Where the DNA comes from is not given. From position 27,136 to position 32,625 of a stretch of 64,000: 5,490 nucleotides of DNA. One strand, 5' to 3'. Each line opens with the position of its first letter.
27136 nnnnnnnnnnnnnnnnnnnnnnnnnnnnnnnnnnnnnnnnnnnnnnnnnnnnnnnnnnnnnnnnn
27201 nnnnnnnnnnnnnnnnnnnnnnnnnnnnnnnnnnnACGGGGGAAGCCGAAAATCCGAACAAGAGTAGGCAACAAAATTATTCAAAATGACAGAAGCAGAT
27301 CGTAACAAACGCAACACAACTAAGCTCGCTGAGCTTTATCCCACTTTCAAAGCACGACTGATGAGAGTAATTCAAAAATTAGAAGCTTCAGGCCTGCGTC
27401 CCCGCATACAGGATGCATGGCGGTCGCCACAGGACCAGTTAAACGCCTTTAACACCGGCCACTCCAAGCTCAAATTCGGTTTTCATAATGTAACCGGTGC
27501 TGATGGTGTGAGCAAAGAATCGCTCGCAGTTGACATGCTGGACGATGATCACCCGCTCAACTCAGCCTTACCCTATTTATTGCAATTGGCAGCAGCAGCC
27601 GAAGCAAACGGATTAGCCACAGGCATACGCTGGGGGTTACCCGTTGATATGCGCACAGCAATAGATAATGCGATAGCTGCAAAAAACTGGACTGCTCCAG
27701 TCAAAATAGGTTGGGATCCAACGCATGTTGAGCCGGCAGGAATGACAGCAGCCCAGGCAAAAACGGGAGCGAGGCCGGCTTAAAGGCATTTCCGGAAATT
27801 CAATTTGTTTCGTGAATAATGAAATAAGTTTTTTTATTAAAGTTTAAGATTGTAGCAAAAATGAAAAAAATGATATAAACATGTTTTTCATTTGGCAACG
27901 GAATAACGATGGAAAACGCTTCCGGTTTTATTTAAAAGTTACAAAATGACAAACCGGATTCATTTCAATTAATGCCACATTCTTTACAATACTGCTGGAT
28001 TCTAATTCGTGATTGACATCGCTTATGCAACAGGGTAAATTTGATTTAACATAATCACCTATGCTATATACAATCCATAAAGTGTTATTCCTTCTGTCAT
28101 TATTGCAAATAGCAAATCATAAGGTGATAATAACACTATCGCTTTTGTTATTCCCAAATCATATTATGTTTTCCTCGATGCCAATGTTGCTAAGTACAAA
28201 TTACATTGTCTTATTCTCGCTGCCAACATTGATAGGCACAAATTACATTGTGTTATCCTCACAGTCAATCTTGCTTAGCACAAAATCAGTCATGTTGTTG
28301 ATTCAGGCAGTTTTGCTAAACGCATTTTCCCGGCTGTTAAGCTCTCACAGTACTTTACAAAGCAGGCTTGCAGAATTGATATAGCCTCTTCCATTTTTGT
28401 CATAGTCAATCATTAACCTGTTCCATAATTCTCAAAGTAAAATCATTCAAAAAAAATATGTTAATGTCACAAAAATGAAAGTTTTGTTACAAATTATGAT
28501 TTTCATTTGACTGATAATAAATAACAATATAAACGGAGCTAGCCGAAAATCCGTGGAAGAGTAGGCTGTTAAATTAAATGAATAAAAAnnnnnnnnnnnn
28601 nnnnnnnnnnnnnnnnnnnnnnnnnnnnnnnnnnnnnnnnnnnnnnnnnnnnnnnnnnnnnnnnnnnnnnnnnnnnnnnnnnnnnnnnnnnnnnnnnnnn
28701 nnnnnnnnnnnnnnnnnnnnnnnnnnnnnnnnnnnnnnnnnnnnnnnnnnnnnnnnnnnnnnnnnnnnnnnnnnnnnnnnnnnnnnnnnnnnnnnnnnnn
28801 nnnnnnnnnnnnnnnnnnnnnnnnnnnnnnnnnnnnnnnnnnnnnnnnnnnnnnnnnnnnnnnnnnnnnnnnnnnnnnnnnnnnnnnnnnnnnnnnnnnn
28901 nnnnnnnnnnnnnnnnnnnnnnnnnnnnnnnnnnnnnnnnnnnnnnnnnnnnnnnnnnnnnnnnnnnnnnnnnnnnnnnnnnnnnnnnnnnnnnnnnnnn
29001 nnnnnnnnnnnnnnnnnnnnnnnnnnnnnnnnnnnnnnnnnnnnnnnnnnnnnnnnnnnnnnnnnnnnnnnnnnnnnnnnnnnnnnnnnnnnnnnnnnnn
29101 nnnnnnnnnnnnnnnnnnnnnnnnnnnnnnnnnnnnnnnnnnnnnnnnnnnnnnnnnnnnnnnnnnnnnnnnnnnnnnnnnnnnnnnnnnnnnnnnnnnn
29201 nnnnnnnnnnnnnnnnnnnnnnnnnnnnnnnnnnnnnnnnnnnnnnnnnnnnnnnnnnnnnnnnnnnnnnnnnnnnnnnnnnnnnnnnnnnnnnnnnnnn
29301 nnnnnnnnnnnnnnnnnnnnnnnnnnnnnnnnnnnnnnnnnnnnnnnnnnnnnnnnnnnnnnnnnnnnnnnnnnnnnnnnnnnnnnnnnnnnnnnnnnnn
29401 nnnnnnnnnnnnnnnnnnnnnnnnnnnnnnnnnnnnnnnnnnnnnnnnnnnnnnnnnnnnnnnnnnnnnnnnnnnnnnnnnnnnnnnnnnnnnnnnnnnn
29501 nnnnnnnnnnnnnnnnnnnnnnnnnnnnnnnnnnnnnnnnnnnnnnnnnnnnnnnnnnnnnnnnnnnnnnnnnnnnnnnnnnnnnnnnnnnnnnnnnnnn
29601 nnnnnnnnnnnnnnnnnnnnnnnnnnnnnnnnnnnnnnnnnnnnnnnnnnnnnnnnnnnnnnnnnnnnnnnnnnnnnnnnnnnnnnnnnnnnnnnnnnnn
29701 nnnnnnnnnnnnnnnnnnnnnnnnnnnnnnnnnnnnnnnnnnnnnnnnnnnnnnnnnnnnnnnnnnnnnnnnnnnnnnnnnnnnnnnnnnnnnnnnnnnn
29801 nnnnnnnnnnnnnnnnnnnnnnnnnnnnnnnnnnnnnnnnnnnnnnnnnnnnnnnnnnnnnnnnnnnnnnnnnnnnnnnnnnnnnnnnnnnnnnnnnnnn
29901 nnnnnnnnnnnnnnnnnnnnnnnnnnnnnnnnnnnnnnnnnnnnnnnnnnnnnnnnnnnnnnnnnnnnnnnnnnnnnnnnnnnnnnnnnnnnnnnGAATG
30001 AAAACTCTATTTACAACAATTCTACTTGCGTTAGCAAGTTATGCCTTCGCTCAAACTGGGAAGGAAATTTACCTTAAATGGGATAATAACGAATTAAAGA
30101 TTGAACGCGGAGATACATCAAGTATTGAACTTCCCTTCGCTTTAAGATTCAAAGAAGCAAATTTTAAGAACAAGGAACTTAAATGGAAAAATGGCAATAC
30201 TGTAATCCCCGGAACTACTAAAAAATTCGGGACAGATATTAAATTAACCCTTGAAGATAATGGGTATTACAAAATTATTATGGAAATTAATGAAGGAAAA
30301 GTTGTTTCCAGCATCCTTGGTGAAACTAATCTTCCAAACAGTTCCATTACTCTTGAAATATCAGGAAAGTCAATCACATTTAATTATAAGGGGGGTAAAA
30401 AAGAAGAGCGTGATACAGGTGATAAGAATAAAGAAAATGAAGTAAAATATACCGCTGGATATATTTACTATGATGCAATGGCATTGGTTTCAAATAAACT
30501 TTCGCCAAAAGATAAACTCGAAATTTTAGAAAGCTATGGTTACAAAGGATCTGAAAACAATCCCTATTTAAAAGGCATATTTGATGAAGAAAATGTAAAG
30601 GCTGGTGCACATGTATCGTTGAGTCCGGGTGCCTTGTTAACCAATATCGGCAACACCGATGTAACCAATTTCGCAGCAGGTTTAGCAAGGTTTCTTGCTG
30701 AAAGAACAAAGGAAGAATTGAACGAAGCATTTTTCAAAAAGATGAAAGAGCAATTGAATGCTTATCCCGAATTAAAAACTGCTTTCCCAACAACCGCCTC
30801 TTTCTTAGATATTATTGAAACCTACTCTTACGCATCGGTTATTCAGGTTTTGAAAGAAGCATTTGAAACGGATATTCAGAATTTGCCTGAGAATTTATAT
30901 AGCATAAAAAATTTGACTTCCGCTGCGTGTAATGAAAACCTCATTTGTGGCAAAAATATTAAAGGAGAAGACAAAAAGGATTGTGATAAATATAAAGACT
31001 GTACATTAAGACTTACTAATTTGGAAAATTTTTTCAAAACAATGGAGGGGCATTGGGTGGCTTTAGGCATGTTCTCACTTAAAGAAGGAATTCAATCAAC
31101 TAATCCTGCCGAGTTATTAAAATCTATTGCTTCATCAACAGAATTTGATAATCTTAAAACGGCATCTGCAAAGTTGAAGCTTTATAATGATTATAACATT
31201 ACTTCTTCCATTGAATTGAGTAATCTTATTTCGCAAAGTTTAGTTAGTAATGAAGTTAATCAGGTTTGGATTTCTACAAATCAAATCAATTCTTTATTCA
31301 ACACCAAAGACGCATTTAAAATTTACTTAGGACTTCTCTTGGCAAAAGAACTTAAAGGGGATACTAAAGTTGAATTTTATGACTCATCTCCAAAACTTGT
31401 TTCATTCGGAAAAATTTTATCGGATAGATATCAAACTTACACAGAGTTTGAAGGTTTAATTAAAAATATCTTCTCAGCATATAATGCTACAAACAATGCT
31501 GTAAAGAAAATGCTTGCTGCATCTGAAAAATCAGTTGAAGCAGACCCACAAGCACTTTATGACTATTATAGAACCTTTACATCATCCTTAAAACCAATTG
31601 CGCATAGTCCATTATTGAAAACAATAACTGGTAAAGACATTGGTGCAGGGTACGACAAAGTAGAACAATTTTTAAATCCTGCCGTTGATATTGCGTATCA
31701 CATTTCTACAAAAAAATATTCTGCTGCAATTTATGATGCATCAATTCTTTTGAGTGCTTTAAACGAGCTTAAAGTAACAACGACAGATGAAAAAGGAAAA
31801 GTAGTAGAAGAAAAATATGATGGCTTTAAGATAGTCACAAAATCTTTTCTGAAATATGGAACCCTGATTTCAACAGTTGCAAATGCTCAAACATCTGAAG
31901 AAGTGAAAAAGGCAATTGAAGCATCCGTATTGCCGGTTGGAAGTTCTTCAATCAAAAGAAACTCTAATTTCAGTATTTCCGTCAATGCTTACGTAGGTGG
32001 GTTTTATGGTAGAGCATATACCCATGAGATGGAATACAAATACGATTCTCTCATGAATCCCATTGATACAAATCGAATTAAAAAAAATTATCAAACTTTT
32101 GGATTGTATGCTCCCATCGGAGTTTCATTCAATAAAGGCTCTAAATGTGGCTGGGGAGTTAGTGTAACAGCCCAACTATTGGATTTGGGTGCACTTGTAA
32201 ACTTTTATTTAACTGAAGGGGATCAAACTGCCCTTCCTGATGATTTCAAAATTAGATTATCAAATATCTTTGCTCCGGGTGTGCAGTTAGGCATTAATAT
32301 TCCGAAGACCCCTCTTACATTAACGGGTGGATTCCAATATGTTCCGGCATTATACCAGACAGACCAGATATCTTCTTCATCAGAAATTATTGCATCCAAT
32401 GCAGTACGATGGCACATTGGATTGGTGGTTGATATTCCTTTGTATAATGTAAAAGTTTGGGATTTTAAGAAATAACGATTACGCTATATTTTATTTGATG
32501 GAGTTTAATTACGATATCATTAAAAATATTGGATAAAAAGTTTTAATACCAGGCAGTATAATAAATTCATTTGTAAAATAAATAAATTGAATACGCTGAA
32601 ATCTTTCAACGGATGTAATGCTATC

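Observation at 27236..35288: Identical-length 34-nt motif placed 16-22 nt upstream of three start codons in the island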

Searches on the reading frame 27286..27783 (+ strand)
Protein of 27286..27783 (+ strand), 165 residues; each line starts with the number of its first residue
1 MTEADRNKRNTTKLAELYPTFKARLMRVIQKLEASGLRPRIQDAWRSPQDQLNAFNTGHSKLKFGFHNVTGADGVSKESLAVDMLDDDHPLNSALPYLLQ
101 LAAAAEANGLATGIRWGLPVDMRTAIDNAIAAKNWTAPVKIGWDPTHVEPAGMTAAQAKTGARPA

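Call 14: search_protein_families(library=pfam, proteins=[window:27286-27783:+], max_evalue=0.01)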
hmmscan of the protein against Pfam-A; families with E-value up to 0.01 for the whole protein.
window:27286-27783:+ (165 aa): 0 families

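Call 30: search_protein_families(library=pfam, alignment_id=A2, max_evalue=0.001)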
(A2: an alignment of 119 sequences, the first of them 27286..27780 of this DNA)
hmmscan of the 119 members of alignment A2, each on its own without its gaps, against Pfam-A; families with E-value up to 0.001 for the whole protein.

A. member 1, window:27286-27780:+ (165 aa): 0 families

B. families by the number of members that match (of 119 scanned): 51 families (the first 25 are shown)
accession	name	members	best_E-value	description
PF13505.12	OMP_b-brl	6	1.8e-13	Outer membrane protein beta-barrel domain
PF13568.12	OMP_b-brl_2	5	4.6e-26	Outer membrane protein beta-barrel domain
PF18962.6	Por_Secre_tail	5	4e-14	Secretion system C-terminal sorting domain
PF20130.4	DUF6520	3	1.2e-09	Family of unknown function (DUF6520)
PF13306.12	LRR_5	2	2.1e-69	BspA type Leucine rich repeat region (6 copies)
PF01036.24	Bac_rhodopsin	2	1.6e-45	Bacteriorhodopsin-like protein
PF05656.20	DUF805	2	1.1e-31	Protein of unknown function (DUF805)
PF07484.17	Collar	2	1.9e-26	Phage Tail Collar Domain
PF05154.21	TM2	2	3.5e-17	TM2 domain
PF00041.27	fn3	2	3.9e-17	Fibronectin type III domain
PF13855.12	LRR_8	2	2.9e-09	Leucine rich repeat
PF16656.11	Pur_ac_phosph_N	2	4.2e-06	Purple acid Phosphatase, N-terminal domain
PF03781.23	FGE-sulfatase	1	1.1e-54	Sulfatase-modifying factor enzyme 1-like domain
PF00082.27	Peptidase_S8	1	4.3e-44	Subtilase family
PF13385.13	Laminin_G_3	1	2.1e-40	Concanavalin A-like lectin/glucanases superfamily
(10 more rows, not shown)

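Call 31: search_protein_families(library=ncbifam, alignment_id=A2, max_evalue=0.001)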
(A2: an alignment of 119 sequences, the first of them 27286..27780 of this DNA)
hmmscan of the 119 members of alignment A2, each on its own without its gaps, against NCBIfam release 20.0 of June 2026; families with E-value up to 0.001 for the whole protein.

A. member 1, window:27286-27780:+ (165 aa): 0 families

B. families by the number of members that match (of 119 scanned): 47 families (the first 25 are shown)
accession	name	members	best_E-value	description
TIGR04183.1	Por_Secre_tail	5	2.1e-13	T9SS type A sorting domain-containing protein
NF049866.1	outer_TDE1717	4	1.8e-22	TDE1717 family outer membrane beta-barrel protein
NF038113.1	T9SSA_dep_M36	3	7.7e-11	T9SS-dependent M36 family metallopeptidase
NF047961.1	adhesin_HupY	2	2.5e-28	leucine-rich repeat adhesin HupY/LrrG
NF045861.1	glide_Gli349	2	9.4e-13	gliding machinery surface structure protein Gli349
TIGR03921.1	T7SS_mycosin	1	3e-33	type VII secretion-associated serine protease mycosin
TIGR03440.2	egtB_TIGR03440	1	1.8e-30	ergothioneine biosynthesis protein EgtB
NF051459.1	pyoverdine_PvdO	1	7.9e-28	dihydropyoverdine dehydrogenase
TIGR03525.2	GldK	1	6.5e-23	T9SS ring complex lipoprotein PorK/GldK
NF041186.1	SenA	1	8.2e-22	selenoneine synthase SenA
NF052504.1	sll1863_fam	1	1.4e-19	sll1863 family stress response protein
TIGR03952.1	metzin_BF0631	1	7.4e-14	zinc-dependent metalloproteinase lipoprotein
NF001401.0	PRK00285.1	1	1.3e-13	integration host factor subunit alpha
NF047971.1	ThermolysLepto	1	1.8e-13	M4 family metalopeptidase thermolysin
NF001222.0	PRK00199.1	1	1.8e-13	integration host factor subunit beta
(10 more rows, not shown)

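Call 39: search_solved_structures(query=window:27286-27780:+, max_evalue=1)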
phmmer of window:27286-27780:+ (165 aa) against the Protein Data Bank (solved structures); distinct sequences matched with E-value up to 1: 1.
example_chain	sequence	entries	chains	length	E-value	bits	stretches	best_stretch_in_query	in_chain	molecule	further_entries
6ypz_AAA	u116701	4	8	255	0.41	14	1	57-104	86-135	Monooxygenase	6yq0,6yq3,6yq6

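Call 40: search_protein_families(library=phrogs, proteins=[window:27286-27783:+], max_evalue=0.01)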
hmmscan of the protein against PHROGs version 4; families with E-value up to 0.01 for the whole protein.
window:27286-27783:+ (165 aa): 2 families
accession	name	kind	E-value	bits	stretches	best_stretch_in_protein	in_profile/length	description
phrog_465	-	lysis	8.7e-05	23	1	8-117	47-150/292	endolysin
phrog_2649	-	lysis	0.00023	22.1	1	8-119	4-85/261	endolysin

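Call 64: search_protein_families(library=padloc, proteins=[window:27286-27783:+], max_evalue=0.001)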
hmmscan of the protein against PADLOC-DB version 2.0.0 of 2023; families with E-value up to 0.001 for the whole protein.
window:27286-27783:+ (165 aa): 0 families

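Call 65: search_protein_families(library=ncbifam, proteins=[window:27286-27783:+], max_evalue=0.01)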
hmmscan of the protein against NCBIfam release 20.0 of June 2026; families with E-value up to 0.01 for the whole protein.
window:27286-27783:+ (165 aa): 0 families

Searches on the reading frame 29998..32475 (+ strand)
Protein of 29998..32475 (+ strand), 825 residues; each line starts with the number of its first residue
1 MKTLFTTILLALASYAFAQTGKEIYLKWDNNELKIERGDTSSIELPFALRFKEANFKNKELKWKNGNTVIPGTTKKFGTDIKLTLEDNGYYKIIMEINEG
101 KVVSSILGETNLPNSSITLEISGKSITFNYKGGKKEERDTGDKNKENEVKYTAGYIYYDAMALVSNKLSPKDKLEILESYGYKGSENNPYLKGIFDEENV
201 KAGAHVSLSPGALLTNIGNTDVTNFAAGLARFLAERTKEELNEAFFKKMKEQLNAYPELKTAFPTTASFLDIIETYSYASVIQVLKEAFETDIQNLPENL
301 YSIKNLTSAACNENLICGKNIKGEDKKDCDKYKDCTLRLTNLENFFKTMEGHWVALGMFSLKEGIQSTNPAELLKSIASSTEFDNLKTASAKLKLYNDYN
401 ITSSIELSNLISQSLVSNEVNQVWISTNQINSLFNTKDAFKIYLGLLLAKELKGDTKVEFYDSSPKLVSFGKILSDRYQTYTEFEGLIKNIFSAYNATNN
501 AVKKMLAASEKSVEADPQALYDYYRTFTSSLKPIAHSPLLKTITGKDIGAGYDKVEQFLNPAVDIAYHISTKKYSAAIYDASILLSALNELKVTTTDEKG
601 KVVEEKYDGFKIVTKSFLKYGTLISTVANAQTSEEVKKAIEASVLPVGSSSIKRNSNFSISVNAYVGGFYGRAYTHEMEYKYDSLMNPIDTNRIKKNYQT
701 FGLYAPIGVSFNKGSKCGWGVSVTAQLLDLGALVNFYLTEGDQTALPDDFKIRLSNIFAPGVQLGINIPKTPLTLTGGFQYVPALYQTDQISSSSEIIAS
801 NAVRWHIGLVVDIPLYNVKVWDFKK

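Call 14: search_protein_families(library=pfam, proteins=[window:29998-32475:+], max_evalue=0.01)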
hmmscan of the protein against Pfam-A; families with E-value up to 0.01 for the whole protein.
window:29998-32475:+ (825 aa): 2 families
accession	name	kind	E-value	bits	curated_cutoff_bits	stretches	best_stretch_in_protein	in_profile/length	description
PF17961.7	Big_8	-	0.00014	22.4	22.9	1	24-85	8-73/103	Bacterial Ig domain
PF09094.16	AmyA-A_glucT_m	-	0.0025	18.6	27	0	486-515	1-30/80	Alpha-amylase/4-alpha-glucanotransferase, middle domain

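Call 40: search_protein_families(library=phrogs, proteins=[window:29998-32475:+], max_evalue=0.01)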
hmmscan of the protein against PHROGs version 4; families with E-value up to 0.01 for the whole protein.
window:29998-32475:+ (825 aa): 0 families

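Call 64: search_protein_families(library=padloc, proteins=[window:29998-32475:+], max_evalue=0.001)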
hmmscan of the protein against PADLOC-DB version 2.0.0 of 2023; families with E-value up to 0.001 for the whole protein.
window:29998-32475:+ (825 aa): 0 families

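Call 65: search_protein_families(library=ncbifam, proteins=[window:29998-32475:+], max_evalue=0.01)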
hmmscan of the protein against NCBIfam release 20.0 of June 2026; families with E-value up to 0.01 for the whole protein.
window:29998-32475:+ (825 aa): 1 family
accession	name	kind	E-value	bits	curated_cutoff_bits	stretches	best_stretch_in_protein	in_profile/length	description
NF052318.1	T9SS_sortase_N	equivalog_domain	0.00096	19.3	40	1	1-62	1-59/140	type IX secretion system sortase PorU, long form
